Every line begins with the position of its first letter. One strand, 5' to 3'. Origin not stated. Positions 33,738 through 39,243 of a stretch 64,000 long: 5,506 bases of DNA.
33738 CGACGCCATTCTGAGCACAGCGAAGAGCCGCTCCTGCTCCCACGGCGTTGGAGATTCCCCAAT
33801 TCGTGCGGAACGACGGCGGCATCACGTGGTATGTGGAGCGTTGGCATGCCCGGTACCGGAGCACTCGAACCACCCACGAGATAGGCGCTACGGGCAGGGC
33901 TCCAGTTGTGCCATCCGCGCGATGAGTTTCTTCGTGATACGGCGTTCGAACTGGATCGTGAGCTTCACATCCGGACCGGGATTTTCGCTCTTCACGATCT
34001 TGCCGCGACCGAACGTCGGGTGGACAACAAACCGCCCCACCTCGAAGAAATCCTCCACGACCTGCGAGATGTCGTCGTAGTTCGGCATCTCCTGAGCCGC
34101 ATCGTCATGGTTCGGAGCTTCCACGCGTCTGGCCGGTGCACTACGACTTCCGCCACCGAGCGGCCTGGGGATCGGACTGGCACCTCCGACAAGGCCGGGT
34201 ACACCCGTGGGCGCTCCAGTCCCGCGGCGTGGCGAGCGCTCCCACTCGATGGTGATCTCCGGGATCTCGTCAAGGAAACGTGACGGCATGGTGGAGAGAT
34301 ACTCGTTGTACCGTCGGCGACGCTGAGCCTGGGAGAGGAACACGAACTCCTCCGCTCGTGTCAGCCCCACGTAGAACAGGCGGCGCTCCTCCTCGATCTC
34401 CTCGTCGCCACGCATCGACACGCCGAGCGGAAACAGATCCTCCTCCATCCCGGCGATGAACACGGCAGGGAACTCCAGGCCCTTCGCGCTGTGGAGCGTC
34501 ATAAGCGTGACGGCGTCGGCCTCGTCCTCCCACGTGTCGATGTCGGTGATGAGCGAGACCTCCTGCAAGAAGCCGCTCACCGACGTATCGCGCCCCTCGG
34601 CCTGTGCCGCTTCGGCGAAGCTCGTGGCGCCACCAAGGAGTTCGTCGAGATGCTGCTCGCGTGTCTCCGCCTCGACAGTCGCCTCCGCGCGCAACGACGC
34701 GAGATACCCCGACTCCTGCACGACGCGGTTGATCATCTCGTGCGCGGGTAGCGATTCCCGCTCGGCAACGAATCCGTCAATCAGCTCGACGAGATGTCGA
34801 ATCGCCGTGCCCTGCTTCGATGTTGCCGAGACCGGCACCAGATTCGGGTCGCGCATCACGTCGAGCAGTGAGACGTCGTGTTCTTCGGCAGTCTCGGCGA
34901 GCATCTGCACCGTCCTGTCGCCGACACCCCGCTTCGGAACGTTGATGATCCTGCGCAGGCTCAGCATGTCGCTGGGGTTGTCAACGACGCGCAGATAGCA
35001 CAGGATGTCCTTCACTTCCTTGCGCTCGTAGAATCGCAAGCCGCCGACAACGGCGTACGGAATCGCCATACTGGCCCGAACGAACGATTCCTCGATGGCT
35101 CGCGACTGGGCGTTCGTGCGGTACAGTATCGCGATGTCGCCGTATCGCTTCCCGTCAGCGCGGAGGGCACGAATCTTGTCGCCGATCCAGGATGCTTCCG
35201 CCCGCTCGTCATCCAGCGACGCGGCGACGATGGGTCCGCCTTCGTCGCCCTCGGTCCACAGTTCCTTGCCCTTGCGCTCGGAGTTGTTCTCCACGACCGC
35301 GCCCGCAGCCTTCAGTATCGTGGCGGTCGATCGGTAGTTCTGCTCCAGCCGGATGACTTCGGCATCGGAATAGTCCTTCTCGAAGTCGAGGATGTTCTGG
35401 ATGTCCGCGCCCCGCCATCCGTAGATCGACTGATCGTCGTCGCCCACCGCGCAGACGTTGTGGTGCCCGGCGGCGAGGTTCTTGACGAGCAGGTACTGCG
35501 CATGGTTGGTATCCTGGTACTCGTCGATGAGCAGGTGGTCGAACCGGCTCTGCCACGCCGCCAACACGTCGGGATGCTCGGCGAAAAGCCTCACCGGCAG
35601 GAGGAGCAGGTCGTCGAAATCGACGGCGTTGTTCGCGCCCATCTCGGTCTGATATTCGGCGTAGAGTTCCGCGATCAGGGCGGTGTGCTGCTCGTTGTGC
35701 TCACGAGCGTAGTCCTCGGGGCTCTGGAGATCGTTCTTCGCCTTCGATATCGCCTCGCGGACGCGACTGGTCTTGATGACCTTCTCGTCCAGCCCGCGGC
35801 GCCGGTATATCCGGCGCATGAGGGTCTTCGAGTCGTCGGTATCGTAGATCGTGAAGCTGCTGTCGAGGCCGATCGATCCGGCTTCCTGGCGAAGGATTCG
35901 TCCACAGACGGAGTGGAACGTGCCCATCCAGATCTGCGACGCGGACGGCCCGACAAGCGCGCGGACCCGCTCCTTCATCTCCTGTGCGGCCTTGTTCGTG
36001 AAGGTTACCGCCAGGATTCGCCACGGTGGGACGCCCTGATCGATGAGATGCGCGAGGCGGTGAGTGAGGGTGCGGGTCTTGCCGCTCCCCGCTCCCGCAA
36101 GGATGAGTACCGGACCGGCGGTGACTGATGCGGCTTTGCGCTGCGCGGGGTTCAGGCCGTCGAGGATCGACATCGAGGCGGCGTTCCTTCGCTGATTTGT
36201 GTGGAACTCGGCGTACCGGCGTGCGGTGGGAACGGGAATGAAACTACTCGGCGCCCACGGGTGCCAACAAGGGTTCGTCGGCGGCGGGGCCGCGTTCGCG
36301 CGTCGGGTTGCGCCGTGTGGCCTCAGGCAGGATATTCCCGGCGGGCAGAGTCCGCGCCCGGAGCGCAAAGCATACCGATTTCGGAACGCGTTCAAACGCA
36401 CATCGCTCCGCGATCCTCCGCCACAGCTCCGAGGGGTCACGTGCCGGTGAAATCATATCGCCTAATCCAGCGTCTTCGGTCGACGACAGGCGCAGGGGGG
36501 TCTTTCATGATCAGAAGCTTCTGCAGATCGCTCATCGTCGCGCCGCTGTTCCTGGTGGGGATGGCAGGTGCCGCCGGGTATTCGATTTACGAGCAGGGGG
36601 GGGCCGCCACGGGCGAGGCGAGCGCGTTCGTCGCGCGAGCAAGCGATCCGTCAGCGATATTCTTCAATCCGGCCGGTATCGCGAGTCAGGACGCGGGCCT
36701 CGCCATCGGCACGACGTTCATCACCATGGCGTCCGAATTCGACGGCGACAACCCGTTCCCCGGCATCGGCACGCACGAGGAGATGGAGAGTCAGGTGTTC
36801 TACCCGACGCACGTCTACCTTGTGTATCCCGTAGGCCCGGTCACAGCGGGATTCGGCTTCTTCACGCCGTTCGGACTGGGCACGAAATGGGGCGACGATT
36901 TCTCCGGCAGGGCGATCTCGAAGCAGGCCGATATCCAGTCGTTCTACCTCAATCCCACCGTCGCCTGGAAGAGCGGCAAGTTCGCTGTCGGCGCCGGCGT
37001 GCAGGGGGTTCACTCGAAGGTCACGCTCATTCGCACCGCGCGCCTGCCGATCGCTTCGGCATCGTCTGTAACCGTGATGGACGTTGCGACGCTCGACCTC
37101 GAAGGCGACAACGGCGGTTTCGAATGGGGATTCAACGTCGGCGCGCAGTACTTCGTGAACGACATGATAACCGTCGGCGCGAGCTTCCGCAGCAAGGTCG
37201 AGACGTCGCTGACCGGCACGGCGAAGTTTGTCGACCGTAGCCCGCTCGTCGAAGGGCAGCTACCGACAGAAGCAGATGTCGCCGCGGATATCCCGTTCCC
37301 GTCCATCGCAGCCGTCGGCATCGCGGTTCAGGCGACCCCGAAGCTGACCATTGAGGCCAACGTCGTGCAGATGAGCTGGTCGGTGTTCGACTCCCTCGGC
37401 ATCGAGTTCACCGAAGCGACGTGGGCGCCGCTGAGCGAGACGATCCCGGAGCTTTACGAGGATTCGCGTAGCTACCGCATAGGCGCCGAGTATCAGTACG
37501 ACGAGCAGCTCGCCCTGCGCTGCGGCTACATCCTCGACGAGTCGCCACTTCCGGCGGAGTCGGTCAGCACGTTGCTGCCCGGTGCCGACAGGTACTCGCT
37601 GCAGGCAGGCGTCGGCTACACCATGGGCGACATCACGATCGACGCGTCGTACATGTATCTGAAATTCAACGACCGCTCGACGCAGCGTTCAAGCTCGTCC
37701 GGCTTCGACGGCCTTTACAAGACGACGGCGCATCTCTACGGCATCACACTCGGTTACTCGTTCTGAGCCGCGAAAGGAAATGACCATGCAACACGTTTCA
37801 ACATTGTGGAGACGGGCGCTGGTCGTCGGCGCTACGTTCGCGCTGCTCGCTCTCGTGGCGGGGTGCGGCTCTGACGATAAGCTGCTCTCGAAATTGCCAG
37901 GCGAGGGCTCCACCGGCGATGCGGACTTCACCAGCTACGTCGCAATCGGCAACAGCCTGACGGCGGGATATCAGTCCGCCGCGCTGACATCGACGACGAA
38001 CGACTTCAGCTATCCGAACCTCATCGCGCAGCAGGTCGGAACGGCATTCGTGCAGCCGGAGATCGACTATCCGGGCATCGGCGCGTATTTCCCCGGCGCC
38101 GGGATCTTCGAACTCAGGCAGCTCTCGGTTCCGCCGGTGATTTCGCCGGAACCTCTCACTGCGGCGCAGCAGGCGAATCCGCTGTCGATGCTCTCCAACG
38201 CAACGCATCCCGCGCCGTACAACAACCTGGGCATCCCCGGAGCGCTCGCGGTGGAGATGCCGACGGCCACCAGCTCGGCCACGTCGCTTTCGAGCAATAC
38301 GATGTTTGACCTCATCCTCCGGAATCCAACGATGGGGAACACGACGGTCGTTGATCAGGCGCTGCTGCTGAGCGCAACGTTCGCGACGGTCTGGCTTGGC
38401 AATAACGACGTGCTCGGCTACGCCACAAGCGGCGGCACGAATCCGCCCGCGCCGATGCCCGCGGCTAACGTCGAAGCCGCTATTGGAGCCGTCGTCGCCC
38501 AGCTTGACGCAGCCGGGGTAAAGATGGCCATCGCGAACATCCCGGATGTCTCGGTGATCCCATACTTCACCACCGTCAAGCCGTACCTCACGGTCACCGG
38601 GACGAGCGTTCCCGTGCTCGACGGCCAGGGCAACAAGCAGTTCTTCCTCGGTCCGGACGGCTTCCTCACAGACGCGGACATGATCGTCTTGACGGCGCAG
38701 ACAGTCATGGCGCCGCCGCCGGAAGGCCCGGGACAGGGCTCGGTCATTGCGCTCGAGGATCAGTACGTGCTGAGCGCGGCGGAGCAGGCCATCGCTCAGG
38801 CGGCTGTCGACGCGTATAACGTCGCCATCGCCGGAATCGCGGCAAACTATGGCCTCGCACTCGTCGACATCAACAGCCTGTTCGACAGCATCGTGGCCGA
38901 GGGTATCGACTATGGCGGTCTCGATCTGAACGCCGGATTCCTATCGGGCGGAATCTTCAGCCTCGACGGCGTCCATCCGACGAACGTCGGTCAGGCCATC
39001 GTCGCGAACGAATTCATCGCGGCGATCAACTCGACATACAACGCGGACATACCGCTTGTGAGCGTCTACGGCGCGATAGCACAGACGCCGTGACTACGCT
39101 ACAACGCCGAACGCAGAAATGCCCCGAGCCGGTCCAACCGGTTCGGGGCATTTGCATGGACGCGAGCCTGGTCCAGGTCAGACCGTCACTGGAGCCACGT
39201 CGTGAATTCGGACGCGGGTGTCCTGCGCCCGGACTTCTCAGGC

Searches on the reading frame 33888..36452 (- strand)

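Call 11: search_protein_families(library=pfam, proteins=[window:33888-36452:-], max_evalue=0.001)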
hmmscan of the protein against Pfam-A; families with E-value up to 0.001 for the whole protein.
window:33888-36452:- (854 aa): 7 families
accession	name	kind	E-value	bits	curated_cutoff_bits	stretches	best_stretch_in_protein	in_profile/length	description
PF00580.27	UvrD-helicase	-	2.6e-96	322.9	23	1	100-361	1-270/271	UvrD/REP helicase N-terminal domain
PF13361.12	UvrD_C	-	3.6e-73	247.4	25.6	1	367-710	1-349/350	UvrD-like helicase C-terminal domain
PF13245.12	AAA_19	-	9.7e-24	84.5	25.1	1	104-345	1-132/134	AAA domain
PF13538.12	UvrD_C_2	-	2.1e-09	37.5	27.4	1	648-706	2-51/52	UvrD-like helicase C-terminal domain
PF13604.12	AAA_30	-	7.6e-07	29.5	27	1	100-163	2-66/191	AAA domain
PF21196.3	PcrA_UvrD_tudor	-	3.1e-06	27.3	23.9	1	805-848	1-44/48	PcrA/UvrD tudor domain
PF01443.25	Viral_helicase1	-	6.2e-05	23.4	21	0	302-368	58-122/228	Viral superfamily 1 RNA helicase core domain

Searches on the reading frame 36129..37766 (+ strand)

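Call 11: search_protein_families(library=pfam, proteins=[window:36129-37766:+], max_evalue=0.001)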
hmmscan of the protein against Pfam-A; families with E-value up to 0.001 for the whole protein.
window:36129-37766:+ (545 aa): 3 families
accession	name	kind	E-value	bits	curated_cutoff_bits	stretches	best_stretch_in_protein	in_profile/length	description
PF03349.22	Toluene_X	-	3.8e-59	200.7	29.7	1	144-545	6-421/421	Outer membrane protein transport protein (OMPP1/FadL/TodX)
PF13609.12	Porin_4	-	6.3e-06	26.7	27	0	445-522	213-274/310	Gram-negative porin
PF13505.12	OMP_b-brl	-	6.6e-05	23.6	28.7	0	267-355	80-152/175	Outer membrane protein beta-barrel domain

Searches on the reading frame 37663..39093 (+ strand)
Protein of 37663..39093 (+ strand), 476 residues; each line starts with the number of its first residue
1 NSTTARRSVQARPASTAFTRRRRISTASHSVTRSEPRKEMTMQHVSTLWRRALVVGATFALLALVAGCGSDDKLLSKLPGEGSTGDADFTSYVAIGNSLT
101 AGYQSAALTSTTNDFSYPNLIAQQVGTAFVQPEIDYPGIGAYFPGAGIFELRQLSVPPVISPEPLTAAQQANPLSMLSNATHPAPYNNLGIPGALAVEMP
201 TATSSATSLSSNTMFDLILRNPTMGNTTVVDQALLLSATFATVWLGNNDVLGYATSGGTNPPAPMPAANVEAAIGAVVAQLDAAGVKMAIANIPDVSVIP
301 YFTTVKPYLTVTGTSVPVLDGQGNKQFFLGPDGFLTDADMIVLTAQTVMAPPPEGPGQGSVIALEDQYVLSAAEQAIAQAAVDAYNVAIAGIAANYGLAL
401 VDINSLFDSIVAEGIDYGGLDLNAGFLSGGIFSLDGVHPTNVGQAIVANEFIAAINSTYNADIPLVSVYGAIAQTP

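Call 11: search_protein_families(library=pfam, proteins=[window:37663-39093:+], max_evalue=0.001)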
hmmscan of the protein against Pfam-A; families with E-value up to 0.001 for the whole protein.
window:37663-39093:+ (476 aa): 2 families
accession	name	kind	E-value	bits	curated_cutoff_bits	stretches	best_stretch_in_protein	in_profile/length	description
PF00657.28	Lipase_GDSL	-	5.9e-11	43.3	23.6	1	92-451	1-208/208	GDSL-like Lipase/Acylhydrolase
PF13472.12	Lipase_GDSL_2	-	4.5e-09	37.5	32.9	0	377-445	123-177/178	GDSL-like Lipase/Acylhydrolase family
